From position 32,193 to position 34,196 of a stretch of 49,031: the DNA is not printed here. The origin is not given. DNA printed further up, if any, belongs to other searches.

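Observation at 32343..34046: Hydrogenase large subunit lacks the proton-relay glutamate and the C-terminal maturation extension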

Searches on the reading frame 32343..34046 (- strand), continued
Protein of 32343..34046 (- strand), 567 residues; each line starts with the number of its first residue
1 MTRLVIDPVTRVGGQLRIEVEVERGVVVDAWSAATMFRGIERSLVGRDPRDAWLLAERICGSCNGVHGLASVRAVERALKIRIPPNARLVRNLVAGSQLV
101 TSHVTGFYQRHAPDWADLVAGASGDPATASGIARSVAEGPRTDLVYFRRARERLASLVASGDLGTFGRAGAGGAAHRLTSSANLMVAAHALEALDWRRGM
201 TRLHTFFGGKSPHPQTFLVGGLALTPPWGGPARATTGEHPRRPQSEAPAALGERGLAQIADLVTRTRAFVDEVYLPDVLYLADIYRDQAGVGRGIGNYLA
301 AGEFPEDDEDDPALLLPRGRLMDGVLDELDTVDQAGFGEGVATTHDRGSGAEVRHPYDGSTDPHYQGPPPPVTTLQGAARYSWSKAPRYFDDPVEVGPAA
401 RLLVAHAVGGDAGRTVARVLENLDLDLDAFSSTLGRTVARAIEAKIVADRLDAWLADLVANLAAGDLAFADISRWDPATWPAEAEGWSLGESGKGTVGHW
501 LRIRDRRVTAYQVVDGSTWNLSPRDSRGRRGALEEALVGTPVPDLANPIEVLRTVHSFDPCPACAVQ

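Call 6: find_homologous_proteins(query=window:32343-34046:-, max_evalue=1e-30)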
Query window:32343-34046:- (567 aa): 4585 proteins with E <= 1e-30 among 8000 candidates; the best 120 are listed.
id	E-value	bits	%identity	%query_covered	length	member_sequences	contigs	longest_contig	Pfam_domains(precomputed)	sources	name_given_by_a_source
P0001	0.0e+0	1276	100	100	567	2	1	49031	PF00374.25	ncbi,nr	ncbi:MAG TPA: nickel-dependent hydrogenase large subunit [Candidatus Limnocylindrales bacterium]|nr:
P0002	3.7e-269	912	71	100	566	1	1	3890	PF00374.25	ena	-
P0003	6.7e-268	908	71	100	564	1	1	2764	PF00374.25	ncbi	ncbi:MAG: nickel-dependent hydrogenase large subunit [Solirubrobacterales bacterium]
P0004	1.0e-265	901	70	100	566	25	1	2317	PF00374.25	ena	-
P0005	1.5e-264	897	70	100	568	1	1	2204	PF00374.25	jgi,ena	-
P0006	7.4e-264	895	71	100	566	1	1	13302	PF00374.25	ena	-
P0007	1.4e-260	884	70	100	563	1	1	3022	PF00374.25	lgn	-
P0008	3.0e-260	883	68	100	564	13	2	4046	PF00374.25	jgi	jgi:Ni,Fe-hydrogenase I large subunit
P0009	1.7e-257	874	69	100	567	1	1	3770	PF00374.25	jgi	jgi:Ni,Fe-hydrogenase I large subunit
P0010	2.6e-257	873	69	100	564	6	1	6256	PF00374.25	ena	-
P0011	2.0e-255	867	69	100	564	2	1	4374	PF00374.25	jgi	-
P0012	3.4e-255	866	69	100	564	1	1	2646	PF00374.25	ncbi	ncbi:MAG: nickel-dependent hydrogenase large subunit [Chloroflexota bacterium]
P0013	4.8e-254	862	68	100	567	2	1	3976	PF00374.25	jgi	jgi:Ni,Fe-hydrogenase I large subunit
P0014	2.3e-253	860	67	100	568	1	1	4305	PF00374.25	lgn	-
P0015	7.0e-252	855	67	100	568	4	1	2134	PF00374.25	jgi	-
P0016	3.1e-251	853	68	100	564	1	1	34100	PF00374.25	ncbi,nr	ncbi:MAG: nickel-dependent hydrogenase large subunit [Chloroflexota bacterium]|nr:MAG: nickel-depend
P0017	7.4e-251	852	68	99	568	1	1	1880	PF00374.25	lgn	-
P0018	5.8e-249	846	68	100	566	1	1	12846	PF00374.25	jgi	jgi:hydrogenase large subunit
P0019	1.0e-248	845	68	100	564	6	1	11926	PF00374.25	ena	-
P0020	2.9e-248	843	65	100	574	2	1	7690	PF00374.25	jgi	jgi:Ni,Fe-hydrogenase I large subunit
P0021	3.0e-245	833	67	100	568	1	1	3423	PF00374.25,PF27537.1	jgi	jgi:Ni,Fe-hydrogenase I large subunit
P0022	3.7e-245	833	66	100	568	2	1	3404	PF00374.25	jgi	jgi:Ni,Fe-hydrogenase I large subunit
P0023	2.0e-242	824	66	100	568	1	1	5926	PF00374.25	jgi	-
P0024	1.5e-232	791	62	100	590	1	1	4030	PF00374.25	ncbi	-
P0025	8.1e-232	789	65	100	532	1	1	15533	PF00374.25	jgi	jgi:Ni,Fe-hydrogenase I large subunit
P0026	1.7e-228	778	64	100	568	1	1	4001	PF00374.25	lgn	-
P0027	4.0e-228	777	64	100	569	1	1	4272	PF00374.25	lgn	-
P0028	2.7e-227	774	60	100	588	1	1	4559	PF00374.25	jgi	jgi:Ni,Fe-hydrogenase I large subunit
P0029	1.2e-225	769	61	100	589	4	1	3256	PF00374.25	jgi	-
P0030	3.3e-225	767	61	100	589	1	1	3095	PF00374.25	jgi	jgi:Ni,Fe-hydrogenase I large subunit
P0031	1.7e-224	765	62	100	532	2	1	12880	PF00374.25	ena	-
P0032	3.1e-223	761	60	100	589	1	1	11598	PF00374.25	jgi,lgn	jgi:Ni,Fe-hydrogenase I large subunit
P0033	5.4e-222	757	59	100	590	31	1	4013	PF00374.25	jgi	-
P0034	2.1e-220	751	61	100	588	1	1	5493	PF00374.25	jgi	jgi:Ni,Fe-hydrogenase I large subunit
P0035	2.1e-219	748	60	100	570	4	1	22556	PF00374.25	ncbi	-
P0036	5.9e-219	747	59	100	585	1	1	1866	PF00374.25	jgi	jgi:Ni,Fe-hydrogenase I large subunit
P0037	6.2e-219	746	58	100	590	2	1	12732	PF00374.25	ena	-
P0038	1.5e-218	745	58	100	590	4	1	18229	PF00374.25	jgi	jgi:Ni,Fe-hydrogenase I large subunit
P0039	3.4e-218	744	58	100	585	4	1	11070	PF00374.25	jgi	jgi:[NiFe] hydrogenase large subunit/hydrogenase large subunit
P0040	2.4e-217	741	58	100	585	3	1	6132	PF00374.25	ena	-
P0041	5.8e-216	737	59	100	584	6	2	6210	PF00374.25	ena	-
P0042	4.7e-215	734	59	100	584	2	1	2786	PF00374.25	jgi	jgi:hydrogenase large subunit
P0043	4.9e-215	734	59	100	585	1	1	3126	PF00374.25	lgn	-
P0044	3.7e-214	731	59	100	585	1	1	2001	PF00374.25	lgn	-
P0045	5.8e-214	730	58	100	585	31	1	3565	PF00374.25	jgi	jgi:Ni,Fe-hydrogenase I large subunit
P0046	1.2e-213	729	58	100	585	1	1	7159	PF00374.25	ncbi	-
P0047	2.9e-213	728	59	100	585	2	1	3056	PF00374.25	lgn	-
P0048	6.8e-213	727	59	100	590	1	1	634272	PF00374.25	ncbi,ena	-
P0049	1.3e-212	726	59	100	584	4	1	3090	PF00374.25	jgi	jgi:hydrogenase large subunit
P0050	1.9e-212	725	57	100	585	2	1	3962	PF00374.25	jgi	jgi:hydrogenase large subunit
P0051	1.9e-212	725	59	100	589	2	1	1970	PF00374.25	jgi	-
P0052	3.3e-212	724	58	100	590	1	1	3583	PF00374.25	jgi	jgi:Ni,Fe-hydrogenase I large subunit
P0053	1.7e-211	722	59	100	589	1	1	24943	PF00374.25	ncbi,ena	-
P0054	2.4e-211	721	58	100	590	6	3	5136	PF00374.25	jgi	jgi:Ni,Fe-hydrogenase I large subunit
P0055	2.9e-211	721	59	100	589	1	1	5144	PF00374.25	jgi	jgi:Ni,Fe-hydrogenase I large subunit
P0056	9.1e-211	719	58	100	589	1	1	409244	PF00374.25,PF27537.1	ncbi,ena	-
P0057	9.3e-211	719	59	100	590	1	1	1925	PF00374.25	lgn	-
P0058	1.0e-210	719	56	100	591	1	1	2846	PF00374.25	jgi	jgi:hydrogenase large subunit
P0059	2.3e-209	715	58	100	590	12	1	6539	PF00374.25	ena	-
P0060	1.7e-208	712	57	100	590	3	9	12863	PF00374.25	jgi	jgi:hydrogenase large subunit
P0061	2.5e-208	711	58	100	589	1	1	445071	PF00374.25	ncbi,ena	-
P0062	4.8e-208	710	59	100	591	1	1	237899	PF00374.25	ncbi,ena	-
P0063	9.0e-208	710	57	100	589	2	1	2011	PF00374.25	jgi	jgi:hydrogenase large subunit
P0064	1.4e-207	709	58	100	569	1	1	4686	PF00374.25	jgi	jgi:hydrogenase large subunit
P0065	3.9e-207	708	58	100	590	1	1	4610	PF00374.25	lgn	-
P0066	1.2e-206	706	56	100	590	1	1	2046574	PF00374.25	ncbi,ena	-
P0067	1.3e-206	706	57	100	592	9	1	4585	PF00374.25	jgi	-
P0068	1.9e-206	705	56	100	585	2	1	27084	PF00374.25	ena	-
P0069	2.7e-206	705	57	100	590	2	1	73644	PF00374.25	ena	-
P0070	3.9e-206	704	59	100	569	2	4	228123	PF00374.25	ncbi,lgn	-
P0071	7.9e-206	703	57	100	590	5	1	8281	PF00374.25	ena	-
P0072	1.0e-205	703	57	100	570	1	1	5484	PF00374.25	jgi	jgi:Ni,Fe-hydrogenase I large subunit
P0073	1.2e-205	703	57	100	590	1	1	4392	PF00374.25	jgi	jgi:hydrogenase large subunit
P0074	2.5e-205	702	57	100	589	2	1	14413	PF00374.25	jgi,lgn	-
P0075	4.4e-205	701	56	100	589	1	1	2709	PF00374.25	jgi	jgi:hydrogenase large subunit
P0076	4.7e-205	701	57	100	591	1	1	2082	PF00374.25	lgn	-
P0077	4.8e-205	701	56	100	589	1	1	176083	PF00374.25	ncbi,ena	-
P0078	5.6e-205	700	58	100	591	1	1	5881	PF00374.25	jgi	jgi:hydrogenase large subunit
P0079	1.0e-204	700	56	100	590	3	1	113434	PF00374.25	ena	-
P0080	1.5e-204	699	56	100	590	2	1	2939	PF00374.25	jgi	-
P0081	1.8e-204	699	57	100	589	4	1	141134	PF00374.25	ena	-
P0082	2.8e-204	698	58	100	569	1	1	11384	PF00374.25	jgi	jgi:Ni,Fe-hydrogenase I large subunit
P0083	3.7e-204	698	58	100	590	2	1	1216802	PF00374.25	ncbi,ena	-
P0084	4.2e-204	697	57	100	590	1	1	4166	PF00374.25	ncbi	ncbi:MAG: nickel-dependent hydrogenase large subunit [Chloroflexota bacterium]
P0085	4.3e-204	697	58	100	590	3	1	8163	PF00374.25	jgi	jgi:hydrogenase large subunit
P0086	6.9e-204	697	57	100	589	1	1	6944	PF00374.25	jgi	-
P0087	7.1e-204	697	55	100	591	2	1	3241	PF00374.25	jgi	-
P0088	1.5e-203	696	58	100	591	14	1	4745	PF00374.25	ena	-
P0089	2.1e-203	695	58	100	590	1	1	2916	PF00374.25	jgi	jgi:hydrogenase large subunit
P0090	2.3e-203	695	57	100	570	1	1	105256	PF00374.25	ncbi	-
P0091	3.2e-203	695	56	100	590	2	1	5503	PF00374.25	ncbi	-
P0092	3.7e-203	694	56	100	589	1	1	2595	PF00374.25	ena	-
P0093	5.4e-203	694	57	100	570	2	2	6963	PF00374.25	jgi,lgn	jgi:Ni,Fe-hydrogenase I large subunit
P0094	7.8e-203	693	56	100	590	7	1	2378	PF00374.25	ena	-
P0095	7.9e-203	693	56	100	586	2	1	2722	PF00374.25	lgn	-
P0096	1.7e-202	692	56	100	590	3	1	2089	PF00374.25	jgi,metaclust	metaclust:\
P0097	2.1e-202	692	56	100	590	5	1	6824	PF00374.25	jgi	jgi:hydrogenase large subunit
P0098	2.6e-202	692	57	100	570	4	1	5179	PF00374.25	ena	-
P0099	4.2e-202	691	55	100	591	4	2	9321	PF00374.25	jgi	jgi:hydrogenase large subunit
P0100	4.8e-202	691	58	100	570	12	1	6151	PF00374.25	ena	-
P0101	1.5e-201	689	56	100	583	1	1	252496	PF00374.25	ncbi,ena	-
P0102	4.2e-201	688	57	100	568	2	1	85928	PF00374.25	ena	-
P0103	6.2e-201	687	57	100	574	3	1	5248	PF00374.25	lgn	-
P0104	7.4e-201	687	57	100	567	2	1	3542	PF00374.25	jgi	jgi:Ni,Fe-hydrogenase I large subunit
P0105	1.1e-200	686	56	100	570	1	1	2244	PF00374.25,PF27537.1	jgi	jgi:Ni,Fe-hydrogenase I large subunit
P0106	1.3e-200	686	57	100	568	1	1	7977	PF00374.25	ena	-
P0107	1.6e-200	686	56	100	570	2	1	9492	PF00374.25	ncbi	-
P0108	1.7e-200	686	56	100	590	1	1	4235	PF00374.25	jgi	jgi:hydrogenase large subunit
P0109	1.9e-200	685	57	100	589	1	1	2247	PF00374.25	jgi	jgi:Ni,Fe-hydrogenase I large subunit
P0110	2.3e-200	685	57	100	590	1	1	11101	PF00374.25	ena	-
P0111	7.5e-200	683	55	100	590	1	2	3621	PF00374.25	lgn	-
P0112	1.1e-199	683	55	100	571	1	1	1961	PF00374.25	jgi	jgi:Ni,Fe-hydrogenase I large subunit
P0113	1.2e-199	683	56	100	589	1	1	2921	PF00374.25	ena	-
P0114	1.5e-199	682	55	100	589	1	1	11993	PF00374.25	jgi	jgi:[NiFe] hydrogenase large subunit/hydrogenase large subunit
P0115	2.1e-199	682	57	100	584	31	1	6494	PF00374.25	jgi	-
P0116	3.4e-199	681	56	100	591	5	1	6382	PF00374.25,PF27537.1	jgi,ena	jgi:Ni,Fe-hydrogenase I large subunit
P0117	4.3e-199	681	55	100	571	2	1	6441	PF00374.25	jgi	jgi:Ni,Fe-hydrogenase I large subunit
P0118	4.4e-199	681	56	100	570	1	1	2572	PF00374.25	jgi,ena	-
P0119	2.5e-198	678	56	100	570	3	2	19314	PF00374.25,PF27537.1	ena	-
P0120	2.8e-198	678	55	100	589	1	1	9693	PF00374.25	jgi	jgi:Ni,Fe-hydrogenase I large subunit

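Call 13: find_encoding_contigs(protein=P0001, flank=10000, max_places=3)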
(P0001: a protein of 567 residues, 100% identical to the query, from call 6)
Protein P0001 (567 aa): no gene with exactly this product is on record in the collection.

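Call 14: find_encoding_contigs(protein=P0016, flank=10000, max_places=3)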
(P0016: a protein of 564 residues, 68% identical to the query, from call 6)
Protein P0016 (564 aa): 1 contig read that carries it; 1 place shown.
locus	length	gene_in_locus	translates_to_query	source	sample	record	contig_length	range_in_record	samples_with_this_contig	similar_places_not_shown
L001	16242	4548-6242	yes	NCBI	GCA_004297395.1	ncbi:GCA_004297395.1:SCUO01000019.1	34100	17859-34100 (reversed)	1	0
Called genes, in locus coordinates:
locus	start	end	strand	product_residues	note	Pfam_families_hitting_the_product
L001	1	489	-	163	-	PF00871:Acetate_kinase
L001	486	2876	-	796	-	PF09364:XFP_N, PF03894:XFP, PF09363:XFP_C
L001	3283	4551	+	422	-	PF01058:Oxidored_q6, PF14720:NiFe_hyd_SSU_C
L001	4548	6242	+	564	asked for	PF00374:NiFeSe_Hases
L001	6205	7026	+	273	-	PF01292:Ni_hydr_CYTB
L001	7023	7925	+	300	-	PF22678:Cytochrom_c_NrfB-like (faint), PF14522:Cytochrome_C7 (faint)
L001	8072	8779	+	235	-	PF00392:GntR, PF07729:FCD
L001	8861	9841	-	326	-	PF02779:Transket_pyr, PF02780:Transketolase_C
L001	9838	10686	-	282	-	PF00456:Transketolase_N, PF13292:DXP_synthase_N (faint)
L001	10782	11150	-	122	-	PF00190:Cupin_1 (faint), PF07883:Cupin_2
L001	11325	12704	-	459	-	PF13458:Peripla_BP_6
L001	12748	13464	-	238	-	PF00005:ABC_tran, PF13304:AAA_21 (faint)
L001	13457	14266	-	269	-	PF00005:ABC_tran, PF13304:AAA_21 (faint)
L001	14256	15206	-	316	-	PF02653:BPD_transp_2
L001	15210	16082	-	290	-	PF02653:BPD_transp_2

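Call 18: find_related_loci(query=A1, collection=genome_contigs, flank=10000)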
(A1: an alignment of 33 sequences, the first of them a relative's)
Query A1 (567 aa) in genome_contigs; peptide patterns used: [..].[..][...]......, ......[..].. (x = any residue, [..] = any of these).
600 stretches matched a pattern (row limit reached: there are more); 592 encode a relative of the query (tblastn E <= 1e-3); the best 80 are kept; 80 distinct loci.
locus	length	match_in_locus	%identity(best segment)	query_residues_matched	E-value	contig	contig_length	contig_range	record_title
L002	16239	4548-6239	68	1-567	0e+0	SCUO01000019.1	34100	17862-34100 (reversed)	MAG: Chloroflexota bacterium isolate FW602_bin.52 FW602_bin.52-16788, whole genome shotgun sequence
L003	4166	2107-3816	57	1-567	0e+0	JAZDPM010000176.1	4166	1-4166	MAG: Chloroflexota bacterium isolate MEGAHIT-group-0.837 k141_15185802, whole genome shotgun sequence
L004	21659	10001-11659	54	1-567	0e+0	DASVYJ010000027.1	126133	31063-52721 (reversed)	MAG TPA_asm: Candidatus Limnocylindrales bacterium isolate SMAG_U2599 k141_432166, whole genome shotgun sequence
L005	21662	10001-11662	51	1-567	0e+0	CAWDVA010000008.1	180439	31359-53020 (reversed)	MAG: uncultured Chloroflexia bacterium isolate MFD05684.bin.1.348 genome assembly, contig: contig_45500, whole genome sh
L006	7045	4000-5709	55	1-567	0e+0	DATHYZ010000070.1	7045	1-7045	MAG TPA_asm: Candidatus Limnocylindrales bacterium isolate SMAG_U16225 k141_873311, whole genome shotgun sequence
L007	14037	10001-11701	55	1-567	3e-176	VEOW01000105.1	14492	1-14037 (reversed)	MAG: Chloroflexi bacterium isolate MnB_4 Mn-Chloroflexi-1_83418, whole genome shotgun sequence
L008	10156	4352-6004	46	1-567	2e-173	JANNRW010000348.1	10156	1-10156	MAG: Geobacteraceae bacterium isolate SOY_31_metabat_301 SOY_31_k141_2683950, whole genome shotgun sequence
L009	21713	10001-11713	50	1-567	2e-173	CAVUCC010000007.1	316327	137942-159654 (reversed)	MAG: uncultured Chloroflexia bacterium isolate MFD02923.bin.2.55 genome assembly, contig: contig_39294, whole genome sho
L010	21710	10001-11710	50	1-567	4e-173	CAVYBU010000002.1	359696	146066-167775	MAG: uncultured Chloroflexia bacterium isolate MFD09779.bin.1.359 genome assembly, contig: contig_18902, whole genome sh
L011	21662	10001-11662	46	1-567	4e-170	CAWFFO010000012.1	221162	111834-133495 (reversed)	MAG: uncultured delta proteobacterium isolate MFD02416.bin.2.73 genome assembly, contig: contig_60585, whole genome shot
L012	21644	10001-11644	48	3-567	4e-170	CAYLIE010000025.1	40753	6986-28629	MAG TPA_asm: uncultured Anaerolineales bacterium isolate binchicken_co294_77 genome assembly, contig: NODE_1405_length_4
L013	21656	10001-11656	45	1-567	5e-169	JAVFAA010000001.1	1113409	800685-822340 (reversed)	MAG: Dissulfurispiraceae bacterium isolate BF4_79 NODE_1_length_1113409_cov_19.562459_Biofilm4, whole genome shotgun seq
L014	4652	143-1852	50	1-567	2e-173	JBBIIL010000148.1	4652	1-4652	MAG: Chloroflexota bacterium isolate EPS170215_bin_138 NODE_18263_length_4652_cov_8.372852, whole genome shotgun sequenc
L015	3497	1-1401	56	103-567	2e-176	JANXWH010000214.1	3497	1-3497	MAG: Chloroflexi bacterium isolate GL140_1_metabat_58 GL140_1_k141_556966, whole genome shotgun sequence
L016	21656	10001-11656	47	3-567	4e-168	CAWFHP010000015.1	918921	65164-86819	MAG: uncultured Acidobacteriota bacterium isolate MFD05684.bin.1.164 genome assembly, contig: contig_57465, whole genome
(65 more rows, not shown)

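Call 27: find_encoding_contigs(protein=P0066, flank=10000, max_places=1)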
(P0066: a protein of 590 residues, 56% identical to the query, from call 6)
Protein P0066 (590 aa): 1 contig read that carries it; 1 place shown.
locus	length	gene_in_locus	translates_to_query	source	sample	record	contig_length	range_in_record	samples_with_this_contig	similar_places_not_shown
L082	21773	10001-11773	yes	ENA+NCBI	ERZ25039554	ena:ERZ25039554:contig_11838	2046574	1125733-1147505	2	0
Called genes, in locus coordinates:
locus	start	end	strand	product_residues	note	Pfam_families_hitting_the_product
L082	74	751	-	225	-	PF01478:Peptidase_A24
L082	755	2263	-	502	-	PF02789:Peptidase_M17_N (weak), PF00883:Peptidase_M17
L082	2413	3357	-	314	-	-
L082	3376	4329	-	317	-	PF01073:3Beta_HSD, PF01370:Epimerase, PF04321:RmlD_sub_bind (faint), PF05368:NmrA, PF07993:NAD_binding_4 (weak), PF13460:NAD_binding_10, PF16363:GDP_Man_Dehyd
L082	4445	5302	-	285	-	PF00702:Hydrolase, PF13344:Hydrolase_6, PF13242:Hydrolase_like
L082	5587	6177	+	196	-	-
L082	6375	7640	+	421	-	PF03435:Sacchrp_dh_NADP, PF16653:Sacchrp_dh_C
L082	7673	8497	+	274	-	PF00561:Abhydrolase_1, PF12146:Hydrolase_4 (weak), PF12697:Abhydrolase_6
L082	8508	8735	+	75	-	-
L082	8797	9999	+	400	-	PF01058:Oxidored_q6, PF14720:NiFe_hyd_SSU_C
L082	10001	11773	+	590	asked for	PF00374:NiFeSe_Hases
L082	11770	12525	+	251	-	PF01292:Ni_hydr_CYTB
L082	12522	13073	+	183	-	PF01750:HycI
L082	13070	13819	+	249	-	PF14522:Cytochrome_C7 (faint), PF09699:Paired_CXXCH_1 (faint), PF22678:Cytochrom_c_NrfB-like (faint)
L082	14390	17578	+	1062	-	PF08471:Ribonuc_red_2_N, PF02867:Ribonuc_red_lgC, PF12637:TSCPD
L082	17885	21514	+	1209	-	PF12773:DZR, PF13240:Zn_Ribbon_1 (weak), PF24463:DUF7577 (faint), PF00211:Guanylate_cyc, PF13191:AAA_16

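Call 28: find_encoding_contigs(protein=P0070, flank=10000, max_places=1)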
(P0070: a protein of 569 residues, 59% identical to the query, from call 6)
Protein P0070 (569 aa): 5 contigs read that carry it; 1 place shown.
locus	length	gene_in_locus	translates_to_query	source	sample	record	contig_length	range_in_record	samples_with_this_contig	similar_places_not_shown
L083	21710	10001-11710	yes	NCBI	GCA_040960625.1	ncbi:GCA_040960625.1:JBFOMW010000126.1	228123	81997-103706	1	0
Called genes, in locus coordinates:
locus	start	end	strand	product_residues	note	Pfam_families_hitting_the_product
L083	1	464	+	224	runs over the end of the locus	PF10294:Methyltransf_16 (weak), PF05175:MTS (weak), PF06325:PrmA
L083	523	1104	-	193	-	PF20229:ChrB_N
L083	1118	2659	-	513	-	PF12679:ABC2_membrane_2 (weak)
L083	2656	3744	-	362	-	PF00005:ABC_tran, PF13304:AAA_21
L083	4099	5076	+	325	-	-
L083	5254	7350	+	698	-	-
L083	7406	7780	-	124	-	PF01022:HTH_5, PF12840:HTH_20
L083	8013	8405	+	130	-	-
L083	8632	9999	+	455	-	PF01058:Oxidored_q6, PF14720:NiFe_hyd_SSU_C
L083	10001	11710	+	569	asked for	PF00374:NiFeSe_Hases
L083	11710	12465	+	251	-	PF01292:Ni_hydr_CYTB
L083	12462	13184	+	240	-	PF14522:Cytochrome_C7 (faint), PF14537:Cytochrom_c3_2 (faint), PF22678:Cytochrom_c_NrfB-like (faint)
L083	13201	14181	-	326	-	PF02626:CT_A_B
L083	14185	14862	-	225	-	PF02682:CT_C_D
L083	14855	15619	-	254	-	PF03746:LamB_YcsF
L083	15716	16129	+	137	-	PF01152:Bac_globin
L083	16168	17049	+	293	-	PF03602:Cons_hypoth95 (weak)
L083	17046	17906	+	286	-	PF22435:MRM3-like_sub_bind, PF00588:SpoU_methylase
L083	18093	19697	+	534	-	PF00496:SBP_bac_5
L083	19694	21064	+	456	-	PF13485:Peptidase_MA_2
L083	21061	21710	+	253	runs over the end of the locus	PF05949:DUF881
